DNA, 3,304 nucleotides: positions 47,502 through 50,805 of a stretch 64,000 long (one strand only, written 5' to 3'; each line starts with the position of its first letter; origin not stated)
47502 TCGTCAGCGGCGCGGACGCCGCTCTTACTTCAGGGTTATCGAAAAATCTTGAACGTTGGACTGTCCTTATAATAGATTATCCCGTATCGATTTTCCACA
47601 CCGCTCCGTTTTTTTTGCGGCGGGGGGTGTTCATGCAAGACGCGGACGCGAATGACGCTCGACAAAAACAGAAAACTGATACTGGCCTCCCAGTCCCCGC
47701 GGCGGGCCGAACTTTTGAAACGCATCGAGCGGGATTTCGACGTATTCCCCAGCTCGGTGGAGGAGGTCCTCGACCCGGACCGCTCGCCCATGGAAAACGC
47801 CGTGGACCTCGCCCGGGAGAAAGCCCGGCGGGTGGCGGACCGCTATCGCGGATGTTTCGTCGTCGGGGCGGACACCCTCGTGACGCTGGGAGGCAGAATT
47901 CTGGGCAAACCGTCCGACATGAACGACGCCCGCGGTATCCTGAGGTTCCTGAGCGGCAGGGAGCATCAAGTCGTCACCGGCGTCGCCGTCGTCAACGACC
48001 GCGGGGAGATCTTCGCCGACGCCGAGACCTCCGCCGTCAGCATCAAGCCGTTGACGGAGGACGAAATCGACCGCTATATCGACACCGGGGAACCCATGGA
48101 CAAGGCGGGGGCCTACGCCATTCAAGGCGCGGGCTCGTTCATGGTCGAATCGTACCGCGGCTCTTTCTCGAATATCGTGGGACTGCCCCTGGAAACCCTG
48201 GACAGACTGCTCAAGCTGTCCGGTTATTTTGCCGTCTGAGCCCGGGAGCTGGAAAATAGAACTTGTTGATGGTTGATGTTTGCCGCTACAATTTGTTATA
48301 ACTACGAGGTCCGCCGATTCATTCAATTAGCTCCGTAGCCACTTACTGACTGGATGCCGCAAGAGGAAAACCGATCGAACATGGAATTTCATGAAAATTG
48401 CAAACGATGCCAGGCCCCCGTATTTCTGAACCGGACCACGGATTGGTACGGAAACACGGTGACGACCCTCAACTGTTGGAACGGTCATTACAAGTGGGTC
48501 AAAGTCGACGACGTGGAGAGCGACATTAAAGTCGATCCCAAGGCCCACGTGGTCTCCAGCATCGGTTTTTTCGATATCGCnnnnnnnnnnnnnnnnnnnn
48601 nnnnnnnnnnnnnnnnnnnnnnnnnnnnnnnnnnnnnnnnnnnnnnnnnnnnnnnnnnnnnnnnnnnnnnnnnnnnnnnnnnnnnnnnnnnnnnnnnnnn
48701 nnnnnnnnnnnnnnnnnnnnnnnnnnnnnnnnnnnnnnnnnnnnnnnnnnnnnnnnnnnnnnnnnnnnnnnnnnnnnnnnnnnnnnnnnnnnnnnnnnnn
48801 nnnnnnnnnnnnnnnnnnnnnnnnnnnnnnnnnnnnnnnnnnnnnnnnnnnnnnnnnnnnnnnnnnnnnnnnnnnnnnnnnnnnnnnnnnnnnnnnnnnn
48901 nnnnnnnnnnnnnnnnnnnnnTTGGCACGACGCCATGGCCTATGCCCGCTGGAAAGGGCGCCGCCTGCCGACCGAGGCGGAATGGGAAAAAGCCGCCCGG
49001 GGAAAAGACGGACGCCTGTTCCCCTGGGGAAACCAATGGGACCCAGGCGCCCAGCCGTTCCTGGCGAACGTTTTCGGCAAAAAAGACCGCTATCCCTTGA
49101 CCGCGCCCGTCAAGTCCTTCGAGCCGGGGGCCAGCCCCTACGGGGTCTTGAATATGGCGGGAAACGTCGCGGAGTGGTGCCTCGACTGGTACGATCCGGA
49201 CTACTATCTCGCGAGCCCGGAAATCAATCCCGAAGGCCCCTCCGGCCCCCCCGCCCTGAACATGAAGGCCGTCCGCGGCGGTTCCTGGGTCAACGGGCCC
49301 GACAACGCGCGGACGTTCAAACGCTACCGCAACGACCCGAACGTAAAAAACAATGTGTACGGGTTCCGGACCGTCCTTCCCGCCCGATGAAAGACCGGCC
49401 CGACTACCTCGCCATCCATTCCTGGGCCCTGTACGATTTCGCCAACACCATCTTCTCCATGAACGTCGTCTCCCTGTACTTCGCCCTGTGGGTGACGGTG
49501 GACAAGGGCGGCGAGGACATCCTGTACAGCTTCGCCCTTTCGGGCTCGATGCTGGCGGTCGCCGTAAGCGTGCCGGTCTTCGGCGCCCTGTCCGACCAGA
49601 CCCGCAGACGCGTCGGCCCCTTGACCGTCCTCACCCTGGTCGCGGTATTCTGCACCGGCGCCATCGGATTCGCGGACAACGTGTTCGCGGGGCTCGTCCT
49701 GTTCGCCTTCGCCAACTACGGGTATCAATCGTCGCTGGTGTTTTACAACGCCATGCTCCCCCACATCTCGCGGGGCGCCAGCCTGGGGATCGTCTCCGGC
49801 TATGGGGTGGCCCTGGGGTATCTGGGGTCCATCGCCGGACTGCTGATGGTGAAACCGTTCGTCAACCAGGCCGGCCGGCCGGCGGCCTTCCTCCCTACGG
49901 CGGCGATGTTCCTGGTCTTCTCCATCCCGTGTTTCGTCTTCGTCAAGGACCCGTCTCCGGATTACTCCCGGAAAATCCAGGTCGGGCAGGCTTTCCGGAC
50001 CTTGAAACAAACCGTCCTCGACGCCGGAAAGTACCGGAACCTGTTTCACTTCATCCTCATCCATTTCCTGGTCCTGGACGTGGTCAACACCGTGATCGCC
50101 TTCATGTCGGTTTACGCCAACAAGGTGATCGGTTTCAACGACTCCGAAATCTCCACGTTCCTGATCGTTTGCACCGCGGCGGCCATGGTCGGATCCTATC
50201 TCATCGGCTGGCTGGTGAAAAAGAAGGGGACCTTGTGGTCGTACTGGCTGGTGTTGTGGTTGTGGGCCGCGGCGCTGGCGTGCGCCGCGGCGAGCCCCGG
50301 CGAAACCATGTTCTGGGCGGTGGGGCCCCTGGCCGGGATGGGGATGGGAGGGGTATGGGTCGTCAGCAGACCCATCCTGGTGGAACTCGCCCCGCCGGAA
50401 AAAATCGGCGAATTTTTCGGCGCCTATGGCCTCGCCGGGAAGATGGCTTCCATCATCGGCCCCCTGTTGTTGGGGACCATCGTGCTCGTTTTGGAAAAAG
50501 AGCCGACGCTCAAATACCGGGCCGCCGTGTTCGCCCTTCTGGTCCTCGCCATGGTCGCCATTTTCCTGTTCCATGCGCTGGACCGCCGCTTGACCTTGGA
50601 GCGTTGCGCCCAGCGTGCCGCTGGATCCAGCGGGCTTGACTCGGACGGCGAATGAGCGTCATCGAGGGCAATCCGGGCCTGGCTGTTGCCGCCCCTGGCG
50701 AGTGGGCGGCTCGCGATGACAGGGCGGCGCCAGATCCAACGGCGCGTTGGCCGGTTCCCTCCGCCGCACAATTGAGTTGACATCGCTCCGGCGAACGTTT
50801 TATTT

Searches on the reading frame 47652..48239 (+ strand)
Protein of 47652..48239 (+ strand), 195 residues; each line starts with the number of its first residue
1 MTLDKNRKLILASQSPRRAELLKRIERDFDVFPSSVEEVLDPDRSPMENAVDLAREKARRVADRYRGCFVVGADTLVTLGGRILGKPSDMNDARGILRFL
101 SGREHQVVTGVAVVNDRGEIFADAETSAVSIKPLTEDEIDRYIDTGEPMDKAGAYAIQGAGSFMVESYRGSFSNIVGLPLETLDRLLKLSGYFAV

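Call 8: search_protein_families(library=pfam, proteins=[window:47652-48239:+])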
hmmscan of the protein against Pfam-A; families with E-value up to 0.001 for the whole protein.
window:47652-48239:+ (195 aa): 1 family
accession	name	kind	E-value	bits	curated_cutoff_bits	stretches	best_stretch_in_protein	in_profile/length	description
PF02545.19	Maf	-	1.3e-58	198.2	27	1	8-188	1-185/187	Maf-like protein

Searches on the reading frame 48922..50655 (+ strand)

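Call 8: search_protein_families(library=pfam, proteins=[window:48922-50655:+])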
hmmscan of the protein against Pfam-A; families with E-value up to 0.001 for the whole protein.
window:48922-50655:+ (577 aa): 3 families
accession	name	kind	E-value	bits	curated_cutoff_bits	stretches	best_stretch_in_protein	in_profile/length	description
PF07690.21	MFS_1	-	5.8e-35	121.3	33.4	2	177-514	9-347/347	Major Facilitator Superfamily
PF11700.14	ATG22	-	1.5e-29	103.5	24.1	2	291-555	193-474/482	Vacuole effluxer Atg22 like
PF00083.30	Sugar_tr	-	0.00015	21.2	22.3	1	408-553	46-191/452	Sugar (and other) transporter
